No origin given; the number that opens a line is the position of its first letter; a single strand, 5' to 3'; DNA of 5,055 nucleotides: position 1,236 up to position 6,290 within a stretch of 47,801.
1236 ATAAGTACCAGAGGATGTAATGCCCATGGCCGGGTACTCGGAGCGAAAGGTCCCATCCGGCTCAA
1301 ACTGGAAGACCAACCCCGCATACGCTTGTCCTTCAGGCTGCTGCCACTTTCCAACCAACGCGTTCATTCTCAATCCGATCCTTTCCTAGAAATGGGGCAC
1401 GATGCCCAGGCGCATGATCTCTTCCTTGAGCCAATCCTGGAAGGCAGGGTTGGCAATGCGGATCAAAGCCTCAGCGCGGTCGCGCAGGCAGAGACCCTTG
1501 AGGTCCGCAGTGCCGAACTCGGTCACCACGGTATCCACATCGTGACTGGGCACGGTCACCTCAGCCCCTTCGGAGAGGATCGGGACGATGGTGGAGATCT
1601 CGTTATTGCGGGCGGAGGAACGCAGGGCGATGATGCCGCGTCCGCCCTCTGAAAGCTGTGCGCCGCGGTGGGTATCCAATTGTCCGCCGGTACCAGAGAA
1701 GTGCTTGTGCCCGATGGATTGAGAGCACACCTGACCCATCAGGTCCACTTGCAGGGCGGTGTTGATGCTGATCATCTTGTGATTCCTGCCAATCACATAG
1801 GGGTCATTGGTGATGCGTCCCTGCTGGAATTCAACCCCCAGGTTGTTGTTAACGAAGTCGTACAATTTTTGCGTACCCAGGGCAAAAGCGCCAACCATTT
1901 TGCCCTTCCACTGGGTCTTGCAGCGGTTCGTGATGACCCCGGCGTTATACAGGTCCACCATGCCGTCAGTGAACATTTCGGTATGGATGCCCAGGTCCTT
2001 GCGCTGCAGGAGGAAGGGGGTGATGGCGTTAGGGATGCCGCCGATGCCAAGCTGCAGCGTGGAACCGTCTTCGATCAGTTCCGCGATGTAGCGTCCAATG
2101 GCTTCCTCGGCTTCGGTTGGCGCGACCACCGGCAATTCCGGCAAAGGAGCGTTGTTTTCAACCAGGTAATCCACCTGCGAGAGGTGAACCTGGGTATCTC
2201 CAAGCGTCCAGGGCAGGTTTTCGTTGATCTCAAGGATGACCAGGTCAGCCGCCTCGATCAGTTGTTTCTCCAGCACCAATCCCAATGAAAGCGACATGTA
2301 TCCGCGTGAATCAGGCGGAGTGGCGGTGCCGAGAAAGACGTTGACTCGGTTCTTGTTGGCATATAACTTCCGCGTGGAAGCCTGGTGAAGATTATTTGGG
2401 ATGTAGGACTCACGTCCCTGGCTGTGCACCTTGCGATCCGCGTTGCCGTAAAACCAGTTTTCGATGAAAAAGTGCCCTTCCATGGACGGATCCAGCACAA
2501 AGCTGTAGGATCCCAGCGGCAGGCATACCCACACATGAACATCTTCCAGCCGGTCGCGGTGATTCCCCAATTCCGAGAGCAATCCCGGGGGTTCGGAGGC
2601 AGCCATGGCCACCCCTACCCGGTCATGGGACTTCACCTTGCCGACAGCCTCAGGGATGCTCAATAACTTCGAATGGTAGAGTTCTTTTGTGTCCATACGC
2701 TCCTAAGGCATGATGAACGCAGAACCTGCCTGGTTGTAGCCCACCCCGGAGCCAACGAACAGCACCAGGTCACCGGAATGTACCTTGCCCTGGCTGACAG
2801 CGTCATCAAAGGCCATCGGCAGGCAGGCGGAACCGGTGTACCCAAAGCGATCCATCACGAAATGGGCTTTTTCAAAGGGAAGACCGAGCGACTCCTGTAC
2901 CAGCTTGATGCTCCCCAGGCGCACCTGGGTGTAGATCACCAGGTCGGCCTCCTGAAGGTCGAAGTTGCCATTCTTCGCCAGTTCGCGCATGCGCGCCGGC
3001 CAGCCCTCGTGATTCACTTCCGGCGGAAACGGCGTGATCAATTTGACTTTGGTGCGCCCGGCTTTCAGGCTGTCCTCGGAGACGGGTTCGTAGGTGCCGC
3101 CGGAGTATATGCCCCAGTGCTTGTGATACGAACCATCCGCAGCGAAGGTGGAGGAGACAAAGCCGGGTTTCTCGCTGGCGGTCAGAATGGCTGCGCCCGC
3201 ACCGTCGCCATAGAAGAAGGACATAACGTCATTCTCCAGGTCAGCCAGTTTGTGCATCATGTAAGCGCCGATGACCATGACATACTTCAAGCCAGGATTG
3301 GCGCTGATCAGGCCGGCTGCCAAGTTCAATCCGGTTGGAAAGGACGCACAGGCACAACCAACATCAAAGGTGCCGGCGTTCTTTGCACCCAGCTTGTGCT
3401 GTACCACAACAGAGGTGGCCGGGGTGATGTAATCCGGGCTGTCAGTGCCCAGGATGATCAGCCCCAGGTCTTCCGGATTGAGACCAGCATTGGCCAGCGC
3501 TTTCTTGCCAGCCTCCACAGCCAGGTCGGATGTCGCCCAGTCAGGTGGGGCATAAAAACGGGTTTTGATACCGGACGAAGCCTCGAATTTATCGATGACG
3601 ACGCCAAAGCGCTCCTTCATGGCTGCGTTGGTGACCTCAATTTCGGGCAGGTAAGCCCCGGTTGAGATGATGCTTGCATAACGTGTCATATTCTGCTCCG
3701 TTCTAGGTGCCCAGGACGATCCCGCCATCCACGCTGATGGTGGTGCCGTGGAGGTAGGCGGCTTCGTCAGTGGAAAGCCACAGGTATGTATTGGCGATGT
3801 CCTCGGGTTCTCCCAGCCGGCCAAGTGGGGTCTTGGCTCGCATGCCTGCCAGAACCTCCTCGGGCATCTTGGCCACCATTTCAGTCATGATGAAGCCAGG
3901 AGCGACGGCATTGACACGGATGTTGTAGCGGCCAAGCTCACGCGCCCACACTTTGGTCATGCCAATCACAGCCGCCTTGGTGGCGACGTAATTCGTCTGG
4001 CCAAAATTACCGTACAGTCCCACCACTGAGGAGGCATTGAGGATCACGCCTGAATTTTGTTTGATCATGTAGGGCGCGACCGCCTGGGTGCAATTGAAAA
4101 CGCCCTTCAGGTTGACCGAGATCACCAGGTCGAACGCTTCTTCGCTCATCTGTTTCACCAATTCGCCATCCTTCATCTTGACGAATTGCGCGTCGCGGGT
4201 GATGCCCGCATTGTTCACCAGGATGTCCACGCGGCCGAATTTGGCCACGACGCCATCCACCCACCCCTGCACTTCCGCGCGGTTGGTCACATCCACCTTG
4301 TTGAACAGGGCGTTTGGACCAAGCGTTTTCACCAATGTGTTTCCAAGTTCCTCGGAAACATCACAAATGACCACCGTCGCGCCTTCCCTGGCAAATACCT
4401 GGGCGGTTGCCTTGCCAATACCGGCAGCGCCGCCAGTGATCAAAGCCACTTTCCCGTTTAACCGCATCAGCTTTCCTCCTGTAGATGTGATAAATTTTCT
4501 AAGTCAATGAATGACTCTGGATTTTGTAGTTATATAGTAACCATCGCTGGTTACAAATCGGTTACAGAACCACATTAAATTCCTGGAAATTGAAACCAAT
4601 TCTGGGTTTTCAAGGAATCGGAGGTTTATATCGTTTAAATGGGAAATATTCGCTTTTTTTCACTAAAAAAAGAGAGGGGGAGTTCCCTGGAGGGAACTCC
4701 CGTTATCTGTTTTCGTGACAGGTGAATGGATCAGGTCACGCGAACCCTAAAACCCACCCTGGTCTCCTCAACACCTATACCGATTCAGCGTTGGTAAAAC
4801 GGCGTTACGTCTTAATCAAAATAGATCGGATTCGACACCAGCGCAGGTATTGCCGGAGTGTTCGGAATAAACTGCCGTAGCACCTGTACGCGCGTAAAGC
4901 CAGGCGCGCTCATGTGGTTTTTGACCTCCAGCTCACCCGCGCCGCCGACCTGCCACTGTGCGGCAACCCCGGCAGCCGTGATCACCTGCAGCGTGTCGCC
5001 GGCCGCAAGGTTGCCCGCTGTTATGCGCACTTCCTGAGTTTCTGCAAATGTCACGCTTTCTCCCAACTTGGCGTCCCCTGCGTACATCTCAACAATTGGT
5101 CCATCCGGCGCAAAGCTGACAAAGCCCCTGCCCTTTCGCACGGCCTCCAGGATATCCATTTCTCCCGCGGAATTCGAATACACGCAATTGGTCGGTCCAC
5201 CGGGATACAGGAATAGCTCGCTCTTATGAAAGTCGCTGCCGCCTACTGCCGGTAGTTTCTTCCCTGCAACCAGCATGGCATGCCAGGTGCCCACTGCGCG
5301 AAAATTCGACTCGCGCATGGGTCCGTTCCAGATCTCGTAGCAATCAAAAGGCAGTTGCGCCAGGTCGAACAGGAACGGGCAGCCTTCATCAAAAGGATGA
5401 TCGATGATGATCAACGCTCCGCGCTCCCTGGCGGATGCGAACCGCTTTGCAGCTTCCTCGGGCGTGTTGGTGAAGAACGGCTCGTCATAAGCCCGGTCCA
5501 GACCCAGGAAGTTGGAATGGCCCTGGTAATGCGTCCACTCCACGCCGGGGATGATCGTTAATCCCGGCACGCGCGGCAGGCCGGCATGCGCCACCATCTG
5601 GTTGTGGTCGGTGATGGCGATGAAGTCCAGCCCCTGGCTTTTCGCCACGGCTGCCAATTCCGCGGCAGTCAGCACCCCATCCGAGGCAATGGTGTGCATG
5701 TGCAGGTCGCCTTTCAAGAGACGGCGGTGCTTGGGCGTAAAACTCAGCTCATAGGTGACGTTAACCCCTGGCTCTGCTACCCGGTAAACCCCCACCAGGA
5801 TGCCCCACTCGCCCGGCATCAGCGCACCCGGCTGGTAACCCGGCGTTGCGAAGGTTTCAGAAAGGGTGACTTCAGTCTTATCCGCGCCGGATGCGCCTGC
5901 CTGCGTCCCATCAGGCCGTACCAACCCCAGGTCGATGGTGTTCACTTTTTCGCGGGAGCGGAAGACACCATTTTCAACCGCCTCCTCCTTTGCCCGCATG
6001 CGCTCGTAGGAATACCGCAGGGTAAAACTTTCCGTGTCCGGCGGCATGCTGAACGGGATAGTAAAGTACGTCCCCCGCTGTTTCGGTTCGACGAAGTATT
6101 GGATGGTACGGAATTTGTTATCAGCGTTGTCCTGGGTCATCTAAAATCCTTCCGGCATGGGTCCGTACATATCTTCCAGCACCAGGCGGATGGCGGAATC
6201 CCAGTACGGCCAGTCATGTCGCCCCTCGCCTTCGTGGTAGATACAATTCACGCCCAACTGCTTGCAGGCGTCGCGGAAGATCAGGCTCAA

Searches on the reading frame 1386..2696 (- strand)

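Call 66: search_protein_families(library=pfam, proteins=[window:1386-2696:-], max_evalue=0.00001)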
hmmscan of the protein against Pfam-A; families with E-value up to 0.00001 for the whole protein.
window:1386-2696:- (436 aa): 2 families
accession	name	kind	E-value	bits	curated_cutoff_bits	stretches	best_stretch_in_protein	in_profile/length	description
PF13336.12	AcetylCoA_hyd_C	-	6.1e-61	205.3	23.7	1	274-426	1-153/154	Acetyl-CoA hydrolase/transferase C-terminal domain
PF02550.21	AcetylCoA_hydro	-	1.2e-13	51.9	24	1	21-182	19-190/198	Acetyl-CoA hydrolase/transferase N-terminal domain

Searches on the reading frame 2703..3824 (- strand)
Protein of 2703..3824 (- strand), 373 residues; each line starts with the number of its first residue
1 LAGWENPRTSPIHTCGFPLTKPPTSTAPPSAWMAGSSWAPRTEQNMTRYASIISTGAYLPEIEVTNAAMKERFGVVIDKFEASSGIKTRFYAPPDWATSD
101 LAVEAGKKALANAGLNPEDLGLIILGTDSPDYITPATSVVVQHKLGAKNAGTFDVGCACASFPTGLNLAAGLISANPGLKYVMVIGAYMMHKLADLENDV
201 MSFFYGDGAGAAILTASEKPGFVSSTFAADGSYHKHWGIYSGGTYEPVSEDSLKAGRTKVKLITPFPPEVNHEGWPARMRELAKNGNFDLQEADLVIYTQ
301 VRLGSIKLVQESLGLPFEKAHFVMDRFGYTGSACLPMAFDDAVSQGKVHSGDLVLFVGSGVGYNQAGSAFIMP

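Call 66: search_protein_families(library=pfam, proteins=[window:2703-3824:-], max_evalue=0.00001)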
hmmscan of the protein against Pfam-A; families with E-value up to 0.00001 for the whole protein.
window:2703-3824:- (373 aa): 2 families
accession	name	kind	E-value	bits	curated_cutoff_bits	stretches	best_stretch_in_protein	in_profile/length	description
PF08541.16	ACP_syn_III_C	-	8e-18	64.8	26.6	1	287-368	5-86/90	3-Oxoacyl-[acyl-carrier-protein (ACP)] synthase III C terminal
PF08545.16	ACP_syn_III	-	2.1e-17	63.2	24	1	153-231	1-80/80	3-Oxoacyl-[acyl-carrier-protein (ACP)] synthase III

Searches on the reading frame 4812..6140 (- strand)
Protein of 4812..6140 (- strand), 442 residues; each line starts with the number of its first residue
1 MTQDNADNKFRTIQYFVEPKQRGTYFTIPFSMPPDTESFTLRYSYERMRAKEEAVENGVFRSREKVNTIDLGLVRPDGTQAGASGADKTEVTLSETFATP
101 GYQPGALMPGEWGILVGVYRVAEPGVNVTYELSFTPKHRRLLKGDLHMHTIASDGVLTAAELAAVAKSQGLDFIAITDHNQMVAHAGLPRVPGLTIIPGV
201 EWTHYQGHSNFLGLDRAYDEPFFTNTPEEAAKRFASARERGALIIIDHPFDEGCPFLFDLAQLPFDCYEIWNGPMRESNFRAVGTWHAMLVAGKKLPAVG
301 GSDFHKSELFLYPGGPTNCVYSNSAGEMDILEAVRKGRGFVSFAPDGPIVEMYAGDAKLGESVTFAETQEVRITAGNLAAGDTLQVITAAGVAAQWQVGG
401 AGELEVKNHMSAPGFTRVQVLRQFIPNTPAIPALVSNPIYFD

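Call 66: search_protein_families(library=pfam, proteins=[window:4812-6140:-], max_evalue=0.00001)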
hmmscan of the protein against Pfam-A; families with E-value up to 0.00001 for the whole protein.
window:4812-6140:- (442 aa): 1 family
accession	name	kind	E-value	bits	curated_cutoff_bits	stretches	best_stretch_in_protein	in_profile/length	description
PF02811.25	PHP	-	1.2e-06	29.4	26.4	1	145-200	1-41/164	PHP domain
